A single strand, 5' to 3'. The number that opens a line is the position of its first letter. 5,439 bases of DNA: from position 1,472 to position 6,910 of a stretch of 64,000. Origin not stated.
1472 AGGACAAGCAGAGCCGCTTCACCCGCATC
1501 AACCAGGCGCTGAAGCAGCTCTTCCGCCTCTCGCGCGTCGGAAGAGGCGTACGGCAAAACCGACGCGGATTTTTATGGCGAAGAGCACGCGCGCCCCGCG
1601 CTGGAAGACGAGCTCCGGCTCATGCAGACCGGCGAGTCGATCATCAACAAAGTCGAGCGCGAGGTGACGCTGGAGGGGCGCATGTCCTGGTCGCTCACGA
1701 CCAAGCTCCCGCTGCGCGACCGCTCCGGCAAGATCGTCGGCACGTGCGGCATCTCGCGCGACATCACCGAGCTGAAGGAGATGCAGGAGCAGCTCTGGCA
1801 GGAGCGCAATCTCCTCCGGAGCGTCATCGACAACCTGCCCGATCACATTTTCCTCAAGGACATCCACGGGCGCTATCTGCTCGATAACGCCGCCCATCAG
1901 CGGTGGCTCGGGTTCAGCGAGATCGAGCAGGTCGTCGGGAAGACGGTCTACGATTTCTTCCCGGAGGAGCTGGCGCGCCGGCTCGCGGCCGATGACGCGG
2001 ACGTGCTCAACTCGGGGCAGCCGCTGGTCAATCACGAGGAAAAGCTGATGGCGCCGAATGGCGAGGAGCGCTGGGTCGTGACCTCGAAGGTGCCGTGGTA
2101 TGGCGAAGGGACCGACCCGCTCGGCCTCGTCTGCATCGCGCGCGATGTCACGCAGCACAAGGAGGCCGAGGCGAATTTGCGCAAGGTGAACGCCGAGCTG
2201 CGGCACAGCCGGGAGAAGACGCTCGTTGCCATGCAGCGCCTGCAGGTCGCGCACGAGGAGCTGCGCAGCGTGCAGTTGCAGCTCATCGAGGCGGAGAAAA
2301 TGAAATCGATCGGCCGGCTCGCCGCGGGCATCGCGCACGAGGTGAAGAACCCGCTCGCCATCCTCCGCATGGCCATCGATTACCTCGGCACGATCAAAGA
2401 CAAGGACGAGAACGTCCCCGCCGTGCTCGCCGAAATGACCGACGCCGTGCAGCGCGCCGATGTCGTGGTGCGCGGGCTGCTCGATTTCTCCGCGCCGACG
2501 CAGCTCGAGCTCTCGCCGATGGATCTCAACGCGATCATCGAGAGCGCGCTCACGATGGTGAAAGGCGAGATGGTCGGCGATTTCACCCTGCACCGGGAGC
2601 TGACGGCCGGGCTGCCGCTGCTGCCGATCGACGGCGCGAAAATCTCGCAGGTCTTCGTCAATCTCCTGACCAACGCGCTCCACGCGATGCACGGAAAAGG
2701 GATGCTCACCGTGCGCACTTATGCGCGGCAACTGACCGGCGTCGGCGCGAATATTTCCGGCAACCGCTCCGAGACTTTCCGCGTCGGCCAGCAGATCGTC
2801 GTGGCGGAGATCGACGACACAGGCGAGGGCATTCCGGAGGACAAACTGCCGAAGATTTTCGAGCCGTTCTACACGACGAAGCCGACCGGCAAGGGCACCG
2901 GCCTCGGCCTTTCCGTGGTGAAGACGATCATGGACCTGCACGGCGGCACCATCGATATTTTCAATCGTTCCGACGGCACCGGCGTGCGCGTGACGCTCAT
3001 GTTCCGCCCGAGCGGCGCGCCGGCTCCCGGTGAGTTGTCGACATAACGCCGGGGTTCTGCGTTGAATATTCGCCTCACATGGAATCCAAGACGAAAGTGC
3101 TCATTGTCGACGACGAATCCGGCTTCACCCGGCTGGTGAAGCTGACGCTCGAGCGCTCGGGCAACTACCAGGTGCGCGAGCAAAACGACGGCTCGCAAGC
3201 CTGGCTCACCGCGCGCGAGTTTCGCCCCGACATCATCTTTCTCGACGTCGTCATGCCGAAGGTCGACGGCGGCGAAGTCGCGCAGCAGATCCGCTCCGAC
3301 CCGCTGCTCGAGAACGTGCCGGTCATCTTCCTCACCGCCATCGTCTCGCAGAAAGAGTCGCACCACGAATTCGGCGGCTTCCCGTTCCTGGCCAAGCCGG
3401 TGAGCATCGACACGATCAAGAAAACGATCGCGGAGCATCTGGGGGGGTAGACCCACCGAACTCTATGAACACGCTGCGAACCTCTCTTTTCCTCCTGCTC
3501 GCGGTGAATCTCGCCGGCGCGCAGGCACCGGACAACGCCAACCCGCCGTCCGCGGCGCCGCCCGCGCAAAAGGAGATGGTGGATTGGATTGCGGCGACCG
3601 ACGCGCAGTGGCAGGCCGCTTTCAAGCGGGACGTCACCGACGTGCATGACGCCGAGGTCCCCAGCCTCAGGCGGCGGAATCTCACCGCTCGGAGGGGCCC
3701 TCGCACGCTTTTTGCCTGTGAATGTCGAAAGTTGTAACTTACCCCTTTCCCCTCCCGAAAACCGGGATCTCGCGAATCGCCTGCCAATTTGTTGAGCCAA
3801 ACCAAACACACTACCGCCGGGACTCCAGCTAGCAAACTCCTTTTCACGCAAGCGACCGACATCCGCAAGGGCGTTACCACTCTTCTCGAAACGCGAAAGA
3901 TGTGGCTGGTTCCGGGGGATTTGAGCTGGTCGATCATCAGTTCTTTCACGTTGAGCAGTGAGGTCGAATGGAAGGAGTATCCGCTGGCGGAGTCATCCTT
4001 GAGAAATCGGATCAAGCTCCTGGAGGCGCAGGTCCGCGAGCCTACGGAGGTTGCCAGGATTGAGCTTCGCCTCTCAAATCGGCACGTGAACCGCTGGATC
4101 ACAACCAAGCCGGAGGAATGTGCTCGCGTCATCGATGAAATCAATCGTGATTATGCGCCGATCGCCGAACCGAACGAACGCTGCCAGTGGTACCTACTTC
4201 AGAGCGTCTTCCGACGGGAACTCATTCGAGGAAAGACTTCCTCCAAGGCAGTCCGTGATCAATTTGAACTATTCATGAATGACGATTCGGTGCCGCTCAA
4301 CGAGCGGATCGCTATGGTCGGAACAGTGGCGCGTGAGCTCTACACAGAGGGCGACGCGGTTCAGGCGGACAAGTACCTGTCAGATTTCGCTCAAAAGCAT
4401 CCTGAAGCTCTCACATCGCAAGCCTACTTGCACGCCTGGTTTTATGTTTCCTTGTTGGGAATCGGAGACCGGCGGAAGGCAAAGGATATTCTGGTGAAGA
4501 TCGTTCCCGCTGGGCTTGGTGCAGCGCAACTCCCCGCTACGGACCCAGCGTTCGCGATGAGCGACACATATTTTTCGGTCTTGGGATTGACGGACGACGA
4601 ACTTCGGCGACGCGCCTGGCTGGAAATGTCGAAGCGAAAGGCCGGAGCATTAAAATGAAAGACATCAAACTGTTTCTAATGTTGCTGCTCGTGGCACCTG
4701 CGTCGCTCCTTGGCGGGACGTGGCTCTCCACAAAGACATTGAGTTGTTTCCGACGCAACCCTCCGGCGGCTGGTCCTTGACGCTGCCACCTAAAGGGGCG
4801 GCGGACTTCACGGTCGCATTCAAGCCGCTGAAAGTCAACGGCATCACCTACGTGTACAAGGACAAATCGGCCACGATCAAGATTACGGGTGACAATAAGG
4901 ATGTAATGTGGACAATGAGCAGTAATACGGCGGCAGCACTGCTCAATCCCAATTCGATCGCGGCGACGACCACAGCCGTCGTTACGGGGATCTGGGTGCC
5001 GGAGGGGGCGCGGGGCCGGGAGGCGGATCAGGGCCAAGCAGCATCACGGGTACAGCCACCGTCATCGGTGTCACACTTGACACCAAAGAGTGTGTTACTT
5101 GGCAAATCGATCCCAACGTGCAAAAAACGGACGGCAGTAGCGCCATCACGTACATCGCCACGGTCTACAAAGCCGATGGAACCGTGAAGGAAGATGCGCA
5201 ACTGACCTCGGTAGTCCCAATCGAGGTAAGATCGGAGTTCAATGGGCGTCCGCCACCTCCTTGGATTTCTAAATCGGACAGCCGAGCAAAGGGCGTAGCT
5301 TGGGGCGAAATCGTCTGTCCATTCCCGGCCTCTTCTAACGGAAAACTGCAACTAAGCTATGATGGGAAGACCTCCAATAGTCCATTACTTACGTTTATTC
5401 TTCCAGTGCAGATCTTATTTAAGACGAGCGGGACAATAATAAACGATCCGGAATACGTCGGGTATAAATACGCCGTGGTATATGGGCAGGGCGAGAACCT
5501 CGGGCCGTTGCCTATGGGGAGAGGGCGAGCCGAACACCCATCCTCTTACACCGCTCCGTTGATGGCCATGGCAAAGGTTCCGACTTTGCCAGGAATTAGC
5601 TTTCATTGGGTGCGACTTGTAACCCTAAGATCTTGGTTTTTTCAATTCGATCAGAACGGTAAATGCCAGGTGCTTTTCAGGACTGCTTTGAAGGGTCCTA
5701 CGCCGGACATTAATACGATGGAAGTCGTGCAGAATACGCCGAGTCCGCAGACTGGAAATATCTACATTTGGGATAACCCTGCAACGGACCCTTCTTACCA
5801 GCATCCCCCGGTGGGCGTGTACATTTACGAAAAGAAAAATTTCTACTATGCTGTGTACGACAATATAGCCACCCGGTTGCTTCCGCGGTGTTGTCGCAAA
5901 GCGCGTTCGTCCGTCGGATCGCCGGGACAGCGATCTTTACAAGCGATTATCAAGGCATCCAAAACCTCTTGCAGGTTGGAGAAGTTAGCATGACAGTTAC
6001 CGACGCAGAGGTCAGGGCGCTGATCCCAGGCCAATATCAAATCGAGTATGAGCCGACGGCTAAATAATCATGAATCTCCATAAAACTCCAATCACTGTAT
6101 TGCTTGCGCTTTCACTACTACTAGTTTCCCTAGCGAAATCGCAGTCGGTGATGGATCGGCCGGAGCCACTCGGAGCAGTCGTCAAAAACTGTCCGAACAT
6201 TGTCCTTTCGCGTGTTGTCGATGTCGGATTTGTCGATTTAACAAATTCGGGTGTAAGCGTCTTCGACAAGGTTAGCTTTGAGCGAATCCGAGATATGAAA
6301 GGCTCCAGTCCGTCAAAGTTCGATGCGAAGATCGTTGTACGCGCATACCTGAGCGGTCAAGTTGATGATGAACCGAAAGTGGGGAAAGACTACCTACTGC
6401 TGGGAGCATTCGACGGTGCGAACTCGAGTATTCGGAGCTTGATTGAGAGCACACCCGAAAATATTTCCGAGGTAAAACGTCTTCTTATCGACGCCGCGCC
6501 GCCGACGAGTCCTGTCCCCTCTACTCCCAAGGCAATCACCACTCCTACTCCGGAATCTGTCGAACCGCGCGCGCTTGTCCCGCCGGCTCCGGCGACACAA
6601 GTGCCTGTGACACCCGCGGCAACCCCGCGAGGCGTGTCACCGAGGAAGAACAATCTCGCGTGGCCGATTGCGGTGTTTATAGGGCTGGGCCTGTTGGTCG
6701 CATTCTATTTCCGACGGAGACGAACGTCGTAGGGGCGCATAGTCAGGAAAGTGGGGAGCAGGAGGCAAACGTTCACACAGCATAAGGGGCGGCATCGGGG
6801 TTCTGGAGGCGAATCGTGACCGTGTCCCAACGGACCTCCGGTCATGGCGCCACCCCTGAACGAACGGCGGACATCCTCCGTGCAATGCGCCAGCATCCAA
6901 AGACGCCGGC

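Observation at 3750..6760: ~3 kb low-GC island of secreted proteins of unknown function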

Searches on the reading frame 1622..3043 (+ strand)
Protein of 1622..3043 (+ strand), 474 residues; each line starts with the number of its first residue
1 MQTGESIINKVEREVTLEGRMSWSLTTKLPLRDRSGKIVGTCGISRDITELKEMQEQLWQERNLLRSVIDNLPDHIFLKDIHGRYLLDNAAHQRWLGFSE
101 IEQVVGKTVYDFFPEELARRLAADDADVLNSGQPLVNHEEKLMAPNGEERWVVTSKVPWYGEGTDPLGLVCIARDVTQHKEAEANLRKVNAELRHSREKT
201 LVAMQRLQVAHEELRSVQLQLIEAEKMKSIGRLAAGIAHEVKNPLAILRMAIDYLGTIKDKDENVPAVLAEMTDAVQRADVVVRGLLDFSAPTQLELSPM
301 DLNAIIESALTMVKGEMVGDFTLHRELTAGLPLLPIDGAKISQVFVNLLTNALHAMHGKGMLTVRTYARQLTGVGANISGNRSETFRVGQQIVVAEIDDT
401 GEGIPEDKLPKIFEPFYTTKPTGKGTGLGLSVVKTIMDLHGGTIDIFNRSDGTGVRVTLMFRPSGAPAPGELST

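Call 19: find_related_loci(query=window:1622-3043:+, collection=genome_contigs, flank=10000)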
Query window:1622-3043:+ (474 aa) in genome_contigs; peptide patterns used: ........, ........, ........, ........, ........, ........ (x = any residue, [..] = any of these).
599 stretches matched a pattern (row limit reached: there are more); 564 encode a relative of the query (tblastn E <= 1e-3); the best 80 are kept; 80 distinct loci.
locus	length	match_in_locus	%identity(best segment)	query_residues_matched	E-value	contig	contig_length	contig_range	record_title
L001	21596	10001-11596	62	1-462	0e+0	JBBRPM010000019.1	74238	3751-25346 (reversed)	MAG: Chthoniobacterales bacterium isolate La1_metabat2.440 LA1C_B2.440_k141_3353417L_74238_cov_52.6870, whole genome sho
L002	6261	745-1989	29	33-470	2e-58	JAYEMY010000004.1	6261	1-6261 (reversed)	MAG: Thermodesulfobacteriota bacterium isolate MAG069 MAG069_4, whole genome shotgun sequence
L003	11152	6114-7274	31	46-459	4e-55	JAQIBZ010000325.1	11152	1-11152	MAG: Desulfobacteraceae bacterium isolate GH14 k119_100281, whole genome shotgun sequence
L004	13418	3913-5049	30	39-465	7e-50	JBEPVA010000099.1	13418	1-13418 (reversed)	MAG: Gemmatimonadota bacterium isolate 22E.metabat2_refined.046 NODE_4032_length_13418_cov_6.475043, whole genome shotgu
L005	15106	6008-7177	29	31-468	8e-50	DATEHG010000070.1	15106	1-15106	MAG TPA_asm: Gemmatimonadales bacterium isolate SMAG_U8805 k141_1933339, whole genome shotgun sequence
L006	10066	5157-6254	32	52-471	1e-47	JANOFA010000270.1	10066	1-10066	MAG: Gemmatimonadota bacterium isolate SOY_65_concoct_383_sub SOY_65_k141_913220, whole genome shotgun sequence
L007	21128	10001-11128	31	63-461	1e-46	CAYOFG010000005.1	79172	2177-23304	MAG TPA_asm: uncultured Clostridia bacterium isolate binchicken_co376_202 genome assembly, contig: NODE_210_length_79172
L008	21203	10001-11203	31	21-467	4e-46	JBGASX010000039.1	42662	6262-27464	MAG: Gemmatimonadales bacterium isolate MAG_AAO_H125.10 AAOH125-10_opera_contig_2136, whole genome shotgun sequence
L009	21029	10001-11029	33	52-445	5e-46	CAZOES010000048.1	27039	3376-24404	MAG TPA_asm: uncultured Gemmatimonadaceae bacterium isolate SRP237561_co1_305 genome assembly, contig: NODE_2707_length_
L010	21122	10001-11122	30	38-459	1e-45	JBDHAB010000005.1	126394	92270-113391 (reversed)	MAG: Gemmatimonadota bacterium isolate M3-44_Bin_129 M3-44_Bin_129_scaffold_130, whole genome shotgun sequence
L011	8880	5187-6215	32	52-445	6e-46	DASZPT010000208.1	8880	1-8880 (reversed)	MAG TPA_asm: Gemmatimonadales bacterium isolate SMAG_U5978 k141_49163, whole genome shotgun sequence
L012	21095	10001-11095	33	52-470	2e-45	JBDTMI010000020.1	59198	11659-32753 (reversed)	MAG: Gemmatimonadales bacterium isolate cluster3_bin.122 NODE_1152_length_59198_cov_63.151261, whole genome shotgun sequ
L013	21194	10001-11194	31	24-467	2e-45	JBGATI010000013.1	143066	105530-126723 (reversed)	MAG: Gemmatimonadales bacterium isolate MAG_AAO_H10.65 AAOH10-65_opera_contig_616, whole genome shotgun sequence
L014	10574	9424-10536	31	31-446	1e-44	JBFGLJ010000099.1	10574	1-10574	MAG: Gemmatimonadales bacterium isolate Mix_sand03.2021.01.D.80 k141_2744472_length_10574_cov_12.0000, whole genome shot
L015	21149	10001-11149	30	38-465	1e-44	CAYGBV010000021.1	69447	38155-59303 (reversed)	MAG TPA_asm: uncultured Gemmatimonadaceae bacterium isolate ERP108616_co1_411 genome assembly, contig: k119_418068, whol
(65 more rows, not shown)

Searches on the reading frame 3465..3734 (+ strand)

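Call 6: search_protein_families(library=pfam, max_evalue=1, proteins=[window:3465-3734:+])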
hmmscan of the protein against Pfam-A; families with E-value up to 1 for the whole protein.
window:3465-3734:+ (90 aa): 0 families

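Call 7: search_protein_families(library=ncbifam, max_evalue=1, proteins=[window:3465-3734:+])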
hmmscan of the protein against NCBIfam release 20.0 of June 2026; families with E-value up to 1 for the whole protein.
window:3465-3734:+ (90 aa): 1 family
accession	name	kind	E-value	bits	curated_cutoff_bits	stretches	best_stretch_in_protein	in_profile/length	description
TIGR01385.1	TFSII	equivalog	0.06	13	237.1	1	13-89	150-226/300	transcription elongation factor S-II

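Call 23: search_protein_families(library=phrogs, max_evalue=1, proteins=[window:3465-3734:+])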
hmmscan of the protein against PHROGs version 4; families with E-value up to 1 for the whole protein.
window:3465-3734:+ (90 aa): 2 families
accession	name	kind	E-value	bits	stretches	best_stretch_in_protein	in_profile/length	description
phrog_12035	-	unknown function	0.16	13.3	1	42-80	65-102/104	-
phrog_15619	-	unknown function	0.76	11.4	1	43-68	34-59/82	-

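Call 24: search_protein_families(library=padloc, max_evalue=1, proteins=[window:3465-3734:+])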
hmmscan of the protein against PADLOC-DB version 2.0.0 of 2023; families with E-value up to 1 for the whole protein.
window:3465-3734:+ (90 aa): 0 families

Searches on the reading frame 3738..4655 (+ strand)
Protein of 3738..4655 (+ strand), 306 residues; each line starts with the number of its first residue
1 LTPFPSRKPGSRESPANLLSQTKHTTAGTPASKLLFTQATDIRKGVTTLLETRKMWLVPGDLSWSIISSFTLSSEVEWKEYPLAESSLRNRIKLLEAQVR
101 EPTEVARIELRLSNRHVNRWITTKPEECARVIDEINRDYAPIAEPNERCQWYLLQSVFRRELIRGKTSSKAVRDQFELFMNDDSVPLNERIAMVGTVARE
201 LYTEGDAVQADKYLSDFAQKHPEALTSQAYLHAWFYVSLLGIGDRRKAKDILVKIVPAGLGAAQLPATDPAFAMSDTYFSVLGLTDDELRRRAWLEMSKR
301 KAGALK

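Call 6: search_protein_families(library=pfam, max_evalue=1, proteins=[window:3789-4655:+])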
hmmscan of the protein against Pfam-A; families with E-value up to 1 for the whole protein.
window:3789-4655:+ (289 aa): 2 families
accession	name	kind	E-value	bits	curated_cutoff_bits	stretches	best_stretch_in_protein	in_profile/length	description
PF10266.14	Strumpellin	-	0.036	12.2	25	1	59-160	279-378/1084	Hereditary spastic paraplegia protein strumpellin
PF22885.1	DUF7020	-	0.11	13.2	25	1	152-192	7-47/131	Domain of unknown function (DUF7020)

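Call 7: search_protein_families(library=ncbifam, max_evalue=1, proteins=[window:3789-4655:+])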
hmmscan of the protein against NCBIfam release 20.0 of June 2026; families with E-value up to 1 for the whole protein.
window:3789-4655:+ (289 aa): 1 family
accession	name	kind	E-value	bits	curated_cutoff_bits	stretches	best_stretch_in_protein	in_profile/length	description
NF045895.1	tail_region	hypoth_equivalog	0.14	12.1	50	1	94-114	22-42/55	putative phage tail protein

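Call 14: find_homologous_proteins(query=window:3789-4655:+, max_evalue=0.01)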
Query window:3789-4655:+ (289 aa): 1 proteins with E <= 0.01 among 1904 candidates.
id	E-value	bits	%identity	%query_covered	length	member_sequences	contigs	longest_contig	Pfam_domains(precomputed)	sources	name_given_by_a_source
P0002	2.4e-163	560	100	87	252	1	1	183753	-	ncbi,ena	-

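Call 16: find_encoding_contigs(protein=P0002, flank=10000, max_places=4)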
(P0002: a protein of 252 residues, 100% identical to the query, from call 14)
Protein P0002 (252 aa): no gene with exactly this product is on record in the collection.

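Call 17: list_cluster_members(proteins=[P0002, P0003, P0001])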
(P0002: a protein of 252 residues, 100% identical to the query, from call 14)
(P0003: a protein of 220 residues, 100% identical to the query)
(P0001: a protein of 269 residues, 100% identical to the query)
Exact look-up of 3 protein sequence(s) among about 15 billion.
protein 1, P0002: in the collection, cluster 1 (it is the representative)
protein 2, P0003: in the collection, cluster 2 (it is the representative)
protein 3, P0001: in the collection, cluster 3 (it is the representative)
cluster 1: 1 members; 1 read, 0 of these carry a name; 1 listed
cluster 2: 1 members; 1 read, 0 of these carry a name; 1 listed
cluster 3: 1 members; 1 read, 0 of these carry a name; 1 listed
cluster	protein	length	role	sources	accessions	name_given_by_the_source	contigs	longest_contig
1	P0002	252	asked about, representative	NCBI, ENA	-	-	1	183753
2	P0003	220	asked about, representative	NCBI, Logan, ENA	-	-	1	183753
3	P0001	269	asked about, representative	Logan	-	-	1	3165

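Call 23: search_protein_families(library=phrogs, max_evalue=1, proteins=[window:3789-4655:+])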
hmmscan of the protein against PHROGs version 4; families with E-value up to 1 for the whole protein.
window:3789-4655:+ (289 aa): 1 family
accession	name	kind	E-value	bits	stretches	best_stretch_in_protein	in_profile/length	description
phrog_4979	-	unknown function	0.0039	18.3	1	152-189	20-57/143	-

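Call 24: search_protein_families(library=padloc, max_evalue=1, proteins=[window:3789-4655:+])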
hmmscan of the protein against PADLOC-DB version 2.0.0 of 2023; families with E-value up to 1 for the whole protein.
window:3789-4655:+ (289 aa): 0 families

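Call 92: search_solved_structures(query=window:3738-4655:+, max_evalue=1)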
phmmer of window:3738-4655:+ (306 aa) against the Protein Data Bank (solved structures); distinct sequences matched with E-value up to 1: 1.
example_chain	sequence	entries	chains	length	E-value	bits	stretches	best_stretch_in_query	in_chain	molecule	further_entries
4rp3_A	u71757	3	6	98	0.073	15.6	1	123-213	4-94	Disks large 1 tumor suppressor protein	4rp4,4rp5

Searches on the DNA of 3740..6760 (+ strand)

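Call 33: search_dna_similar(query=window:3740-6760:+, collection=plasmids, mode=distant, max_evalue=0.001, max_rows=10)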
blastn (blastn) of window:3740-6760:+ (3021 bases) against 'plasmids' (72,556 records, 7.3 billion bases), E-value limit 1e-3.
No match.

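Call 34: search_dna_similar(query=window:3740-6760:+, collection=phages, mode=distant, max_evalue=0.001, max_rows=10)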
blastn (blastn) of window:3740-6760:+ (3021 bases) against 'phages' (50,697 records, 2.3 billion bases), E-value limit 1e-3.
No match.

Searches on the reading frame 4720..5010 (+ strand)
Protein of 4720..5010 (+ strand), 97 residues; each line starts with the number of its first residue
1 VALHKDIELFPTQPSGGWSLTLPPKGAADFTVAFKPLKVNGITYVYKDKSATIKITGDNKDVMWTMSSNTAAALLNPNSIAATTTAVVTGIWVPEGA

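Call 6: search_protein_families(library=pfam, max_evalue=1, proteins=[window:4720-5010:+])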
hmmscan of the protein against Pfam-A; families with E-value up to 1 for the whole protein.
window:4720-5010:+ (97 aa): 2 families
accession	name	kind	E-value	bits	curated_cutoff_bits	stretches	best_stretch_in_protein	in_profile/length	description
PF11123.14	DNA_Packaging_2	-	0.076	13.5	27.5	1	24-51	22-53/79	DNA packaging protein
PF24668.1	KH_Vigilin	-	0.17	11.8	27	1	46-63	20-37/50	Vigilin KH domain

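Call 7: search_protein_families(library=ncbifam, max_evalue=1, proteins=[window:4720-5010:+])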
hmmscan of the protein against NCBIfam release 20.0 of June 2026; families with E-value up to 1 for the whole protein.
window:4720-5010:+ (97 aa): 0 families

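Call 23: search_protein_families(library=phrogs, max_evalue=1, proteins=[window:4720-5010:+])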
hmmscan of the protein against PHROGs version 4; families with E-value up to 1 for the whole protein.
window:4720-5010:+ (97 aa): 3 families
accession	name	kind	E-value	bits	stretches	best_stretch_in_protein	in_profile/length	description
phrog_16308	-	unknown function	0.044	14.8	1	32-67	11-46/58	-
phrog_37845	-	unknown function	0.11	13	1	29-62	17-50/310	-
phrog_9263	-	unknown function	0.38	11.7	1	31-77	69-113/230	-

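Call 24: search_protein_families(library=padloc, max_evalue=1, proteins=[window:4720-5010:+])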
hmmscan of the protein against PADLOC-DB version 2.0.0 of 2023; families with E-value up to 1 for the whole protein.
window:4720-5010:+ (97 aa): 0 families
